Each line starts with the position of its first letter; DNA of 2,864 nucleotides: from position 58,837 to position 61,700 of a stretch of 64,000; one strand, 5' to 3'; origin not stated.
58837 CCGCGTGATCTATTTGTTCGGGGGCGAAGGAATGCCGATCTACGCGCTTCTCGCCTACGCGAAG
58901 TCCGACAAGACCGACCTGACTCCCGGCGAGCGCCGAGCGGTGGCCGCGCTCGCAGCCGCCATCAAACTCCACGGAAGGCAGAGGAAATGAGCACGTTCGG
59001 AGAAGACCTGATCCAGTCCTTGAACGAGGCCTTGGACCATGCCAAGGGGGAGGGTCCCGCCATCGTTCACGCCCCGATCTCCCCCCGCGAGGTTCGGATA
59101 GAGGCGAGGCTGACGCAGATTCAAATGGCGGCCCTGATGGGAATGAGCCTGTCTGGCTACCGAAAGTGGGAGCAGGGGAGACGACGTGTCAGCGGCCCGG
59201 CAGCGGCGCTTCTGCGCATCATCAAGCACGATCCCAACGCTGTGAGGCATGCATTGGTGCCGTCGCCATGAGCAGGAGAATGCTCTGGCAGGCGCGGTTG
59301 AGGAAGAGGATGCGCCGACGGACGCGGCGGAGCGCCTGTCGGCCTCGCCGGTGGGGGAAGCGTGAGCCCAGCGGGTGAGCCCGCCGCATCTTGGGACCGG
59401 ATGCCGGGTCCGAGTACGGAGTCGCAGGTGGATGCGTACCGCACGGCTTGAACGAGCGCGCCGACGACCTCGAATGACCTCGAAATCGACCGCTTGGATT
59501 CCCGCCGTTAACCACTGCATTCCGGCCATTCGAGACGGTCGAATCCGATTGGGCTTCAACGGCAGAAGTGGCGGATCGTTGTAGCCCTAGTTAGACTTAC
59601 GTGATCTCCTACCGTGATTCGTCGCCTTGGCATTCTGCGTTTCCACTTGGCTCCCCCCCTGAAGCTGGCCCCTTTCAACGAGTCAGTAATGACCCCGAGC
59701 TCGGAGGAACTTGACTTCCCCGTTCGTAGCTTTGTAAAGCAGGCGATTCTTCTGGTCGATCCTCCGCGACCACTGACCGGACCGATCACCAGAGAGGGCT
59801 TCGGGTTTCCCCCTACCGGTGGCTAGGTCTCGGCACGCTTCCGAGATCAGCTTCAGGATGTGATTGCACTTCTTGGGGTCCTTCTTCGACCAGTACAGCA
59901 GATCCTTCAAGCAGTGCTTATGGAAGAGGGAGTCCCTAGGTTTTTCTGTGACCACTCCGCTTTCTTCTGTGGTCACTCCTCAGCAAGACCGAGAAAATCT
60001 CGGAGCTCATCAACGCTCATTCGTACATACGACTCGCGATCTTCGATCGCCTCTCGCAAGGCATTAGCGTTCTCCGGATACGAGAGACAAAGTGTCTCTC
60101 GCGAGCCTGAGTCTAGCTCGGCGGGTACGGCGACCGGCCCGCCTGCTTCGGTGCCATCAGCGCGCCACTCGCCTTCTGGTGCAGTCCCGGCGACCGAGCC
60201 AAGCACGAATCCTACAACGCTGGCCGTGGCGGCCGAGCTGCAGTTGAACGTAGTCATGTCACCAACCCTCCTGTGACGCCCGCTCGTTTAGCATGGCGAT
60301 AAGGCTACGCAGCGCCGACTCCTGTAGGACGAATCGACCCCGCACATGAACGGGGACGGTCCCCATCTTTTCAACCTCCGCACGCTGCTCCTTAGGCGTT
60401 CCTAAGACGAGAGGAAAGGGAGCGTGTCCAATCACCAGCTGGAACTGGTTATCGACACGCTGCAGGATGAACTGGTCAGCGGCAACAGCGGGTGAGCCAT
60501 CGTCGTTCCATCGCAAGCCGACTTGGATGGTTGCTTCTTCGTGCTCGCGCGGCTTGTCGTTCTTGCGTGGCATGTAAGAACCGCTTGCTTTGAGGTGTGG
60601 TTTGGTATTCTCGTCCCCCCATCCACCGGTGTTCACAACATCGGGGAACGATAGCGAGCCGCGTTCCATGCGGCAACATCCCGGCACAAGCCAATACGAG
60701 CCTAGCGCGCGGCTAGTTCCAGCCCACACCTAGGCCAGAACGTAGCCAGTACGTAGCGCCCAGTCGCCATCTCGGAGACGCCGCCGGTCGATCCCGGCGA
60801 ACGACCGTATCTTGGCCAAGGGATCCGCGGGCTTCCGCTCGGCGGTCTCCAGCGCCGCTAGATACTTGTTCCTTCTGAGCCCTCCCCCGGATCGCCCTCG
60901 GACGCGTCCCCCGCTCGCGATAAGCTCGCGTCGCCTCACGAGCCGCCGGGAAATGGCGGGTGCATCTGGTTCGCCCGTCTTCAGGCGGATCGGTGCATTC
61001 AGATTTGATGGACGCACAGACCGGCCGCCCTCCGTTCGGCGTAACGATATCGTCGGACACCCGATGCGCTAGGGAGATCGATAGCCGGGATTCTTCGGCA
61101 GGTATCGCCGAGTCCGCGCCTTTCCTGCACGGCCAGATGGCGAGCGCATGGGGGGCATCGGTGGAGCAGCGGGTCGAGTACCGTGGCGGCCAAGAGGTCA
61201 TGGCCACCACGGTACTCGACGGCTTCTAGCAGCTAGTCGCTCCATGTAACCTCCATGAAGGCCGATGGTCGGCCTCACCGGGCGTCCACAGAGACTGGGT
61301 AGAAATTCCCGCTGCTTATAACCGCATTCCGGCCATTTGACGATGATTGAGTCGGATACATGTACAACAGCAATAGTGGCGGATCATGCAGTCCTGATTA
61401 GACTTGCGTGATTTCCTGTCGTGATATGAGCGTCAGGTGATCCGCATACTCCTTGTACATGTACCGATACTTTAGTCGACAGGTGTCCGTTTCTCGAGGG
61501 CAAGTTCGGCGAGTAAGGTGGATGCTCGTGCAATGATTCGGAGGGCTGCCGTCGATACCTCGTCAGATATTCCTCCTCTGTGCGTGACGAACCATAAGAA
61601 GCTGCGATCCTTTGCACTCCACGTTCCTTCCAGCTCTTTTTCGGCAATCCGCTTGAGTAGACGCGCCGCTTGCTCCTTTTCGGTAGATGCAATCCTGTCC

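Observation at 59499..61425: Pair of ~120-bp imperfect direct repeats bracketing the yoeB/yefM-like module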

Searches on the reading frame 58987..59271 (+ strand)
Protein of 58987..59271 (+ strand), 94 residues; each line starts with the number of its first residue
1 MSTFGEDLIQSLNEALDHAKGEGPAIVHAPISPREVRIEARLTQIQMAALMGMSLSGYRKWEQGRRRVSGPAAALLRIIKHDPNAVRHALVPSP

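Call 14: search_protein_families(library=pfam, proteins=[window:58987-59271:+], max_evalue=0.01)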
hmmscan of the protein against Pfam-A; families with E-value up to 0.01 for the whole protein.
window:58987-59271:+ (94 aa): 3 families
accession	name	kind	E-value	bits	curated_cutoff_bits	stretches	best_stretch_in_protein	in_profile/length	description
PF01381.28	HTH_3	-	2e-07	31.4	23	1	34-71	2-39/55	Helix-turn-helix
PF13560.12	HTH_31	-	5e-07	30.4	27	1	34-74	7-48/64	Helix-turn-helix domain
PF15731.11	MqsA_antitoxin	-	0.0026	18.3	30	1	31-84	72-125/131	Antitoxin component of bacterial toxin-antitoxin system, MqsA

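Call 57: find_encoding_contigs(protein=window:58987-59271:+, flank=10000, max_places=10)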
Protein window:58987-59271:+ (94 aa): no gene with exactly this product is on record in the collection.

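Call 59: search_protein_families(library=ncbifam, proteins=[window:58987-59271:+], max_evalue=0.001)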
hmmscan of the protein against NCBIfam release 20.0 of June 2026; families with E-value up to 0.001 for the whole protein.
window:58987-59271:+ (94 aa): 5 families
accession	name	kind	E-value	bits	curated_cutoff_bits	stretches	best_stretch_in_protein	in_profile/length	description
NF041265.1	NadS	equivalog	9.2e-10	38.7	60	1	1-85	1-87/94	NadS family protein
TIGR03830.1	CxxCG_CxxCG_HTH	subfamily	9.6e-07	28.7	61.8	1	9-88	47-125/127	type II TA system antitoxin MqsA family protein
NF040522.1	VC1465_fam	subfamily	2.3e-06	27.7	70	1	35-80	3-48/111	VC1465 family Xer recombination activation factor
NF041951.1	phage_RstR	subfamily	6.2e-05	23.2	80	1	35-66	9-40/108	RstR family transcriptional repressor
NF007481.0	PRK10072.1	equivalog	0.00024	21.5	110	1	34-87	39-92/96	HTH-type transcriptional regulator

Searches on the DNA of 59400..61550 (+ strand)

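Call 19: search_dna_similar(query=window:59498-59625:+, collection=plasmids, mode=distant, max_evalue=0.01)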
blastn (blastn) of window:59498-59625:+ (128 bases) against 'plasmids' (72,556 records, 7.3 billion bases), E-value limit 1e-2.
No match.

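Call 32: search_rna_families(source=window, start=59400, end=61550, threshold=evalue, max_evalue=10)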
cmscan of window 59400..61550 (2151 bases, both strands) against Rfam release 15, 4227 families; matches with E-value up to 10: 4.
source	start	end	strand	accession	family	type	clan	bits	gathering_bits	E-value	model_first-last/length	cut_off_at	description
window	61172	61221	+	RF03349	mir-3151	Gene; miRNA;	-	22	83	1.2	1-85/85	no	mir-3151 microRNA precursor family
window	61173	61220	+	RF04104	MIR918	Gene; miRNA;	-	20.9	268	0.75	1-265/265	no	MIR918 microRNA precursor family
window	59940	60017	-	RF01129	sR44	Gene; snRNA; snoRNA; CD-box;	-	16.3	45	0.57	1-55/55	no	Small nucleolar RNA sR44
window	59750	59897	-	RF02225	sX6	Gene; sRNA;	-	13.2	40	1.4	1-342/342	no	Proteobacterial sRNA sX6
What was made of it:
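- On Any described RNA family (Rfam 15): No match overlapping A or B at E-values up to 10 (call 32).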

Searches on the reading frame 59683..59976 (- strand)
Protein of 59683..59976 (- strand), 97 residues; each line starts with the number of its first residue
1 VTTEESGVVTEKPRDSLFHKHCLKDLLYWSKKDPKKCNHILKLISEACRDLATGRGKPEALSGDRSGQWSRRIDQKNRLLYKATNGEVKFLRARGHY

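Call 14: search_protein_families(library=pfam, proteins=[window:59683-59976:-], max_evalue=0.01)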
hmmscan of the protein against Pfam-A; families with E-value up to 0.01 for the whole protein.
window:59683-59976:- (97 aa): 1 family
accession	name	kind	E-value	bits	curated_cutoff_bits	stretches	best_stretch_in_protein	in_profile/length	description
PF06769.20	YoeB_toxin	-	6.8e-25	87.3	27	1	18-97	1-80/80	YoeB-like toxin of bacterial type II toxin-antitoxin system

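Call 59: search_protein_families(library=ncbifam, proteins=[window:59683-59976:-], max_evalue=0.001)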
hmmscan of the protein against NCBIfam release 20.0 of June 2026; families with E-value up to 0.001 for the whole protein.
window:59683-59976:- (97 aa): 1 family
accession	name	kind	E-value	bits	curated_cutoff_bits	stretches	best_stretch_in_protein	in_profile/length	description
TIGR02116.1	toxin_Txe_YoeB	equivalog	3.9e-21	75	51.8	1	18-97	1-80/80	Txe/YoeB family addiction module toxin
